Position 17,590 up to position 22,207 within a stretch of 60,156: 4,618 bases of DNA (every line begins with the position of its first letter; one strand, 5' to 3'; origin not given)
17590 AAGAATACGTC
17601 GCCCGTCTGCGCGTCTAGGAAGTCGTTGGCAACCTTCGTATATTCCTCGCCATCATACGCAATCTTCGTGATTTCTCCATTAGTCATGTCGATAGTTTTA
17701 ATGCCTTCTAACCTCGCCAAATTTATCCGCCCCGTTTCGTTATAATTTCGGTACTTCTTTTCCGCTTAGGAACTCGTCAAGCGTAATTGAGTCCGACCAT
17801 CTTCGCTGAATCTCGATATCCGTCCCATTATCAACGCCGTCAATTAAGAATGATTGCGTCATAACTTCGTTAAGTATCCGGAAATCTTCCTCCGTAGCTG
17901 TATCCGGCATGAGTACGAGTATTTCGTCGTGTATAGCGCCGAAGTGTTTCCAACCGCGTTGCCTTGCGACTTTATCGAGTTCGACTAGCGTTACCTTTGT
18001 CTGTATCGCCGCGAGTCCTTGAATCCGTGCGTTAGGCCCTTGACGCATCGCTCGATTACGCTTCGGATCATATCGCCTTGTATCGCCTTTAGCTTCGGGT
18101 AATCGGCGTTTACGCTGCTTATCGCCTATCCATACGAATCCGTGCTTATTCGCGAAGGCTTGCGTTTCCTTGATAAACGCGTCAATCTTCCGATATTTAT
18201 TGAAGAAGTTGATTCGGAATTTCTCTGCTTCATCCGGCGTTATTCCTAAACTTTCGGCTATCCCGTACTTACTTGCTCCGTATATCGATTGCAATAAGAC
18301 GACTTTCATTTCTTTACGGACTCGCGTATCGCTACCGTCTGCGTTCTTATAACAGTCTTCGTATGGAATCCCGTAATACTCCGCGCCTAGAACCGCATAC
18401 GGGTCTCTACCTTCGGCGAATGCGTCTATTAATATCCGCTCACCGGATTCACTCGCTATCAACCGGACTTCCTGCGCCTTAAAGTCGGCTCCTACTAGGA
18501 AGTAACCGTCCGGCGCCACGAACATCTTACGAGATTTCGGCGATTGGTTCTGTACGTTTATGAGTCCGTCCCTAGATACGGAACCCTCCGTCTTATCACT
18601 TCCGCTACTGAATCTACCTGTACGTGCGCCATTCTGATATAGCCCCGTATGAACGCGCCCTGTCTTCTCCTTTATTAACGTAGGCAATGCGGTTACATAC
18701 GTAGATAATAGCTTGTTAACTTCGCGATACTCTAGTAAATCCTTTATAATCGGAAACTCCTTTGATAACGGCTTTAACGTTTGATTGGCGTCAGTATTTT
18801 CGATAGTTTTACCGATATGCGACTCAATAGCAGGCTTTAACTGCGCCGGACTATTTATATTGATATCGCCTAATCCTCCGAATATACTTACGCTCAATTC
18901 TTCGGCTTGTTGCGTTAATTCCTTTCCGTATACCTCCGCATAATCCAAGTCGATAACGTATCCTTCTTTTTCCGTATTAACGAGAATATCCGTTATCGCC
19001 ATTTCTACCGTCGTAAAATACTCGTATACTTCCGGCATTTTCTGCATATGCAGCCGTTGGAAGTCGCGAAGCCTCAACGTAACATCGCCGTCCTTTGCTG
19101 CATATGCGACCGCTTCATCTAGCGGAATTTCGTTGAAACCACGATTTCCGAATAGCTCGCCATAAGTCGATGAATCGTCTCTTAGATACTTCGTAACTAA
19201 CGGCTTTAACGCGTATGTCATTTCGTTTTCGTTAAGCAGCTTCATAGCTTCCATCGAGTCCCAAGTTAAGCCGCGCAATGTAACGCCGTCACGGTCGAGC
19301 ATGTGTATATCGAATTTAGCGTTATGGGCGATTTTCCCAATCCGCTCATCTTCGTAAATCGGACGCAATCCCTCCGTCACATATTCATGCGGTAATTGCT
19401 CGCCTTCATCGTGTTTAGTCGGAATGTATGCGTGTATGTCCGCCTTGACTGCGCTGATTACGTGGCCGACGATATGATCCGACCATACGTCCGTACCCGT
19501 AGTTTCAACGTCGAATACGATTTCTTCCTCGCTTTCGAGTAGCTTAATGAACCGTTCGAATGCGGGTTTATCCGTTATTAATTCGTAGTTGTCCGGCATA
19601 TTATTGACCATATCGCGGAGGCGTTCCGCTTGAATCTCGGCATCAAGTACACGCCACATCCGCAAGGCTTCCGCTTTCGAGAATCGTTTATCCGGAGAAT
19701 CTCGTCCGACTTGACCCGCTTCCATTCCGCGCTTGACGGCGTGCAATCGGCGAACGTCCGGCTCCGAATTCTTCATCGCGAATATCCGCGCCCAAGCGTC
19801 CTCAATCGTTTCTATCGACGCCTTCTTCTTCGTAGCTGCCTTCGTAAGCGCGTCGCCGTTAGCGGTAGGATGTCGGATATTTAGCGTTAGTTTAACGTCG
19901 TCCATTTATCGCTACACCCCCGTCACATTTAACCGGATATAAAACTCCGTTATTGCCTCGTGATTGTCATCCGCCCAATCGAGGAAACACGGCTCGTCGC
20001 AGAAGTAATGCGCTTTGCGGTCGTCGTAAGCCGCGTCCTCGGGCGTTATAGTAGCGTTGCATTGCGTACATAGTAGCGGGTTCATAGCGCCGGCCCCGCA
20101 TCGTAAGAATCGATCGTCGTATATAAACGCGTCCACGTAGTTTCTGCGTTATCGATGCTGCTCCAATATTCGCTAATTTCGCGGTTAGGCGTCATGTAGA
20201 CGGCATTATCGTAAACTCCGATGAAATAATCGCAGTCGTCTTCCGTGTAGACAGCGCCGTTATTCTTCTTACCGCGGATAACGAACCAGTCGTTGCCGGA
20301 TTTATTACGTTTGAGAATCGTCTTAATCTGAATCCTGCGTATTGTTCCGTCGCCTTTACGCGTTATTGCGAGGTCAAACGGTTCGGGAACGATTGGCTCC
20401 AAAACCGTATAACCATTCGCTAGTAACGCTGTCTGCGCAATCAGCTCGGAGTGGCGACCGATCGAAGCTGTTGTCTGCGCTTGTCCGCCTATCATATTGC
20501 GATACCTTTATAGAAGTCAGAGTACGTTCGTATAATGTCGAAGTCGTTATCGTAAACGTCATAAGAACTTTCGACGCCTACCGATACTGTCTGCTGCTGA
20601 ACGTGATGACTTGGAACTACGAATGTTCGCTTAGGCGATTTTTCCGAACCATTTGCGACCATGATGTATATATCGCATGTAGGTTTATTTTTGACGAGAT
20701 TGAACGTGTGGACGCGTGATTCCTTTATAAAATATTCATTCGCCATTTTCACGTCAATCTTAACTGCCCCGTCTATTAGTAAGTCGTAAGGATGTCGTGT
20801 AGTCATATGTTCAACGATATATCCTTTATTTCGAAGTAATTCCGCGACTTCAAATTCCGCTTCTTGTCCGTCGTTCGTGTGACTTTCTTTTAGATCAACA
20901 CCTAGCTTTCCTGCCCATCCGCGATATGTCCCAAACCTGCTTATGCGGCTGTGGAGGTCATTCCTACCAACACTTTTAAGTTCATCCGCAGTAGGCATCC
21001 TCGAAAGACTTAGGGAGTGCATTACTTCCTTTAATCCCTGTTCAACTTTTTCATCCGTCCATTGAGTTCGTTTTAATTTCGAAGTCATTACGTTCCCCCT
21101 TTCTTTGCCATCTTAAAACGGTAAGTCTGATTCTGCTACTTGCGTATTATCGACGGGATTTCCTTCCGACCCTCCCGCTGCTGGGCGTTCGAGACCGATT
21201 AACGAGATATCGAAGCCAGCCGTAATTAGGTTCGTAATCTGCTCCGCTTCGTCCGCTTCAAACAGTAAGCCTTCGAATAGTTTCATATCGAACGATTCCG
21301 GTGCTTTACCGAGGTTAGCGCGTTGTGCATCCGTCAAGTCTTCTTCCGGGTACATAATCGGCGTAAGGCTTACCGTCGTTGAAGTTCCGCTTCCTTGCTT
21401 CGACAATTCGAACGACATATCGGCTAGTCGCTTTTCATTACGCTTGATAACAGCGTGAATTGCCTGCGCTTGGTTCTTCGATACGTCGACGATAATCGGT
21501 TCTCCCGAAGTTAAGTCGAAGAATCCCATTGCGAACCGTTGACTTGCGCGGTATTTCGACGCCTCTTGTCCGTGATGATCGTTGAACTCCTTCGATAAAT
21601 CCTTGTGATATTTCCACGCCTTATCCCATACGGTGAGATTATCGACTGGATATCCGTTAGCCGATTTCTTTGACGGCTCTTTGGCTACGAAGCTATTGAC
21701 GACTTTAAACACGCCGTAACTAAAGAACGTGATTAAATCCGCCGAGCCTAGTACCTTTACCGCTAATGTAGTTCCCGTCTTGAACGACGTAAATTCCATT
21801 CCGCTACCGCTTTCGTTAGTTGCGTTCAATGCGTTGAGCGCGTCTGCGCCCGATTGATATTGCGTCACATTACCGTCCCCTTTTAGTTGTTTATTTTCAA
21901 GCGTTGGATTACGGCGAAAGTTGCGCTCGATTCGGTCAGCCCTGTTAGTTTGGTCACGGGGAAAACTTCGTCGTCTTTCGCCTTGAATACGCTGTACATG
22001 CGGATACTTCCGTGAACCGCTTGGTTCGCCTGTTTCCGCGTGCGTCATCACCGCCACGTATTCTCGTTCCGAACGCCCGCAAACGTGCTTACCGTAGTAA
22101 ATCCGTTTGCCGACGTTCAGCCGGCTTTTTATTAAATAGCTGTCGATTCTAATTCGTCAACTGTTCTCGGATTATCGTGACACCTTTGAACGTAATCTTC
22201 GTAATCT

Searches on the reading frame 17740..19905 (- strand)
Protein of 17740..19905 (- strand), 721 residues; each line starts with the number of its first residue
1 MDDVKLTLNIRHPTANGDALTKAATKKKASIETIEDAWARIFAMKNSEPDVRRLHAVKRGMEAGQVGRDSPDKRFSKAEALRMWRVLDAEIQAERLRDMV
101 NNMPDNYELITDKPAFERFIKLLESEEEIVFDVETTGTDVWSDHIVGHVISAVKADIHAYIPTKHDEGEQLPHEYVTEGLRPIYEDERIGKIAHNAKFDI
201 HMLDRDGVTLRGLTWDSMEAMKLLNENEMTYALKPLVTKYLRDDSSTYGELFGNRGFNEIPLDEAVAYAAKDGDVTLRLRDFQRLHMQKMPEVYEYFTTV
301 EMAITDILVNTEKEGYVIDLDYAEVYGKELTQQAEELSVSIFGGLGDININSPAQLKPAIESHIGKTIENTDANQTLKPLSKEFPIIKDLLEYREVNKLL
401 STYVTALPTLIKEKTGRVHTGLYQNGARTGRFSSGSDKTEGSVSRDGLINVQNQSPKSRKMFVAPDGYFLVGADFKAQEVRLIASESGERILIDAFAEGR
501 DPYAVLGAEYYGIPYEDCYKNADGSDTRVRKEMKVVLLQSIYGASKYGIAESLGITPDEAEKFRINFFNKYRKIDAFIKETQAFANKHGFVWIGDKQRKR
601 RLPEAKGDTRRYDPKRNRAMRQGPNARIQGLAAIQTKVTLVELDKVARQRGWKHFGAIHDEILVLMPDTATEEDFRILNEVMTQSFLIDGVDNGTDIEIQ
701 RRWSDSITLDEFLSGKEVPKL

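Call 33: search_protein_families(library=phrogs, proteins=[window:17740-19905:-], max_evalue=0.00001)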
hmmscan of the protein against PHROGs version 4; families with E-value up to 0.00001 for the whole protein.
window:17740-19905:- (721 aa): 6 families
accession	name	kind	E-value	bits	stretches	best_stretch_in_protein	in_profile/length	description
phrog_17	-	DNA, RNA and nucleotide metabolism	1.2e-105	355.9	1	42-714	617-1241/1445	DNA polymerase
phrog_12241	-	DNA, RNA and nucleotide metabolism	2.8e-83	281.6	2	21-346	13-363/502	DNA polymerase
phrog_5995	-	DNA, RNA and nucleotide metabolism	3.3e-23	83.5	1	540-710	4-182/236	DNA polymerase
phrog_2573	-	DNA, RNA and nucleotide metabolism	9.8e-22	78.6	1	459-683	6-246/336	DNA polymerase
phrog_10285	-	DNA, RNA and nucleotide metabolism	4.8e-19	69.6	1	448-686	32-300/321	DNA polymerase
phrog_15971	-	DNA, RNA and nucleotide metabolism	1.6e-06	28.5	0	300-668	6-335/376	DNA polymerase I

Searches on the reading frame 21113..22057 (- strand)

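Call 33: search_protein_families(library=phrogs, proteins=[window:21113-22057:-], max_evalue=0.00001)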
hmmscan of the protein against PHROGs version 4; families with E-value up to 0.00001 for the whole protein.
window:21113-22057:- (314 aa): 1 family
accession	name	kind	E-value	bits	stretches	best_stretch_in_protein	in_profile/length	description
phrog_6883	-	unknown function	1e-46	160.5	1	69-314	4-251/251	-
